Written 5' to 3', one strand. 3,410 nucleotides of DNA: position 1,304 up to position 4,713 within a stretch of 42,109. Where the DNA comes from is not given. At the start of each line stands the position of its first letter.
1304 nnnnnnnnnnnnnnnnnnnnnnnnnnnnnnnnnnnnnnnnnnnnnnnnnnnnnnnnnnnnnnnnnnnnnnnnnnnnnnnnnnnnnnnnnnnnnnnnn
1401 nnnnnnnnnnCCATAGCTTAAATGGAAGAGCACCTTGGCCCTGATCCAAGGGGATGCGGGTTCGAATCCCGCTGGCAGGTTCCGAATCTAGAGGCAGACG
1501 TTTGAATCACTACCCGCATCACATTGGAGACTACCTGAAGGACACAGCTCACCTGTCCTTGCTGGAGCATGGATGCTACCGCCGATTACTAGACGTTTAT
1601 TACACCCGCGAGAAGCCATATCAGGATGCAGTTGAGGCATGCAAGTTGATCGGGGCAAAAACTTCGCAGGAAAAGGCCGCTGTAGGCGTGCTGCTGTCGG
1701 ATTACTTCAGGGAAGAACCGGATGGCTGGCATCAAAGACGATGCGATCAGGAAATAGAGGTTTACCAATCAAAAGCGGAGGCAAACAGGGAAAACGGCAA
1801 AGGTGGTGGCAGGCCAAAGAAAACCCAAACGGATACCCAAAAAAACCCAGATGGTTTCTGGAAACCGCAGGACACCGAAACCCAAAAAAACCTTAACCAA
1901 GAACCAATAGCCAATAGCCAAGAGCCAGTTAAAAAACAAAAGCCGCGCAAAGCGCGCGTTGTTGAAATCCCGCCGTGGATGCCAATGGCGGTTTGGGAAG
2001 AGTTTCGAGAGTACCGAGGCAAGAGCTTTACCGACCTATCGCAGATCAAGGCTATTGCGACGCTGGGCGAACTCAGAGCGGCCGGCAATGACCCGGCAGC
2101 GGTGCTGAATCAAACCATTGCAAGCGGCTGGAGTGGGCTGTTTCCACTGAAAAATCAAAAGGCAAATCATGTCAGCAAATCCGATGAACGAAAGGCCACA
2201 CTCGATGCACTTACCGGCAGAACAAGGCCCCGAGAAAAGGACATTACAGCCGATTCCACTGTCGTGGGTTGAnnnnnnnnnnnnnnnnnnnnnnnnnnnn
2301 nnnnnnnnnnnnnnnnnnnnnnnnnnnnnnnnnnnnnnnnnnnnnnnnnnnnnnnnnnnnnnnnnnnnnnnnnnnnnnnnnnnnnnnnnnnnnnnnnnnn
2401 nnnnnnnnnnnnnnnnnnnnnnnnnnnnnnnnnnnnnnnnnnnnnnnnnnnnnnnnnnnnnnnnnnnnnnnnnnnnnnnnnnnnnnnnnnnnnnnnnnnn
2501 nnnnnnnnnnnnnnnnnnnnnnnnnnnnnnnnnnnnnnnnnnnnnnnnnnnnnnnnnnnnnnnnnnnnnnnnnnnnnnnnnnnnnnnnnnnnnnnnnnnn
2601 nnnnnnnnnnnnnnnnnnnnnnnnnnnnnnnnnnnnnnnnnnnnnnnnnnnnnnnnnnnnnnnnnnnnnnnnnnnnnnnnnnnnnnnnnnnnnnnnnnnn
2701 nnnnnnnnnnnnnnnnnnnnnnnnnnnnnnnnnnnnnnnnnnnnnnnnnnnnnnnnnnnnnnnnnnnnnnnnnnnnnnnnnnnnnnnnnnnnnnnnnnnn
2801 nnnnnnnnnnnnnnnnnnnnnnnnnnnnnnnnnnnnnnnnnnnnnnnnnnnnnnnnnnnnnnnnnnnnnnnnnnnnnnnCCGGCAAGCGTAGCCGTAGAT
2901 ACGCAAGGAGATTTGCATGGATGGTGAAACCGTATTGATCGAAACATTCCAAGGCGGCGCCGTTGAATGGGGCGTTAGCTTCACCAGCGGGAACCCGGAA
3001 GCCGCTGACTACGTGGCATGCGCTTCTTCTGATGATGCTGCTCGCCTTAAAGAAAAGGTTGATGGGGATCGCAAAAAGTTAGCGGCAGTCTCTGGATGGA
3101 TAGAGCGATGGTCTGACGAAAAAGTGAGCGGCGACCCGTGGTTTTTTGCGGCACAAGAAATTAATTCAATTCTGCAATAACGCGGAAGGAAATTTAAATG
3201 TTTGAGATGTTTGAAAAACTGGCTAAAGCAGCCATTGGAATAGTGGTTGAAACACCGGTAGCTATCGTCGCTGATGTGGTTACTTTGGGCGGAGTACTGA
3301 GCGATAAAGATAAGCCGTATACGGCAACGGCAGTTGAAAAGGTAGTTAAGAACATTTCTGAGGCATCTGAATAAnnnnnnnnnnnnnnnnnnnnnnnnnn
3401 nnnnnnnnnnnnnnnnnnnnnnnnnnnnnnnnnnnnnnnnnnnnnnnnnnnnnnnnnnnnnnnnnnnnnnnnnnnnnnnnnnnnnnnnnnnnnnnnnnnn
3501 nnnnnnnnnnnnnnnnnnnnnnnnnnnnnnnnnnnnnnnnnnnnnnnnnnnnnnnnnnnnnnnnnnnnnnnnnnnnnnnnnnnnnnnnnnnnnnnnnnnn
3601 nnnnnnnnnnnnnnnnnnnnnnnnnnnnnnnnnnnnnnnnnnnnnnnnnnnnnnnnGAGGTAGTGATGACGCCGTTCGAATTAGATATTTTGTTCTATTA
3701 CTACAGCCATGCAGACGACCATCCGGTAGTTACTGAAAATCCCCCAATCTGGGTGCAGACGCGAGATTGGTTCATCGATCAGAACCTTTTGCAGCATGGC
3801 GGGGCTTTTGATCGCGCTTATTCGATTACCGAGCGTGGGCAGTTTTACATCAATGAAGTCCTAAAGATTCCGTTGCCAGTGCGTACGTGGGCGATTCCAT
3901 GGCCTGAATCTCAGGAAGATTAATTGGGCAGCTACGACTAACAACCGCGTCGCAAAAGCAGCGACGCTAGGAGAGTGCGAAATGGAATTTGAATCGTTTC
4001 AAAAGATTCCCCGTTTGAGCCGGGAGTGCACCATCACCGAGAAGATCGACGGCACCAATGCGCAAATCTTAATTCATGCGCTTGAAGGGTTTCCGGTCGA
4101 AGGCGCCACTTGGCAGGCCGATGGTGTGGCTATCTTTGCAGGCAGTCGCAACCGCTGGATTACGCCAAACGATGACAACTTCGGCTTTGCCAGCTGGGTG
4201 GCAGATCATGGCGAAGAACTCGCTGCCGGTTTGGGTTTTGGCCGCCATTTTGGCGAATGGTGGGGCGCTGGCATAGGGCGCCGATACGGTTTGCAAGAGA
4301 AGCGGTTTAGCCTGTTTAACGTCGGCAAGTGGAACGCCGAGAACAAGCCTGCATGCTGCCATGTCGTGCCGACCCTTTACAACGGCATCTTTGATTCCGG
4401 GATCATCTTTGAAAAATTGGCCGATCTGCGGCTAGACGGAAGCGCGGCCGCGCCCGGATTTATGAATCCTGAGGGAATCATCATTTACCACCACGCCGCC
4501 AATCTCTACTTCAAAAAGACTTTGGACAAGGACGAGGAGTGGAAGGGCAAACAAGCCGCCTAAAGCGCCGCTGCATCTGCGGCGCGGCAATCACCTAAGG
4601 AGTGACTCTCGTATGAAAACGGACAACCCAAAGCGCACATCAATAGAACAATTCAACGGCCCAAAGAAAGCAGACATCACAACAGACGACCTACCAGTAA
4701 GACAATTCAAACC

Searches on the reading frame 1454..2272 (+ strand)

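Call 92: search_protein_families(library=pfam, proteins=[window:1454-2272:+], max_evalue=0.001)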
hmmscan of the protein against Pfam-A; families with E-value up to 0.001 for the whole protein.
window:1454-2272:+ (272 aa): 1 family
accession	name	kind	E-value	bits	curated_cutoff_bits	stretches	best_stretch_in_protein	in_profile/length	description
PF07120.17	DUF1376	-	3.5e-26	91.8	30.1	1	18-102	1-86/86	Protein of unknown function (DUF1376)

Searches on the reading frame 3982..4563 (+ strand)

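Call 13: search_protein_families(library=phrogs, proteins=[window:3982-4563:+], max_evalue=0.01)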
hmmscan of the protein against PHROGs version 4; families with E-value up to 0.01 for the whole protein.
window:3982-4563:+ (193 aa): 1 family
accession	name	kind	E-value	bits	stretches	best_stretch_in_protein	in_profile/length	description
phrog_548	-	DNA, RNA and nucleotide metabolism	3.4e-25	89.9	1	2-176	2-218/341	RNA ligase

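Call 14: search_protein_families(library=pfam, proteins=[window:3982-4563:+], max_evalue=0.01)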
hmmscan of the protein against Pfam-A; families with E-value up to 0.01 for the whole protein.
window:3982-4563:+ (193 aa): 1 family
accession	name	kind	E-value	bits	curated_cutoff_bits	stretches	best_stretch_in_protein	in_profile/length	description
PF09414.15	RNA_ligase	-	2.6e-10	41.2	27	1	15-169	2-156/171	RNA ligase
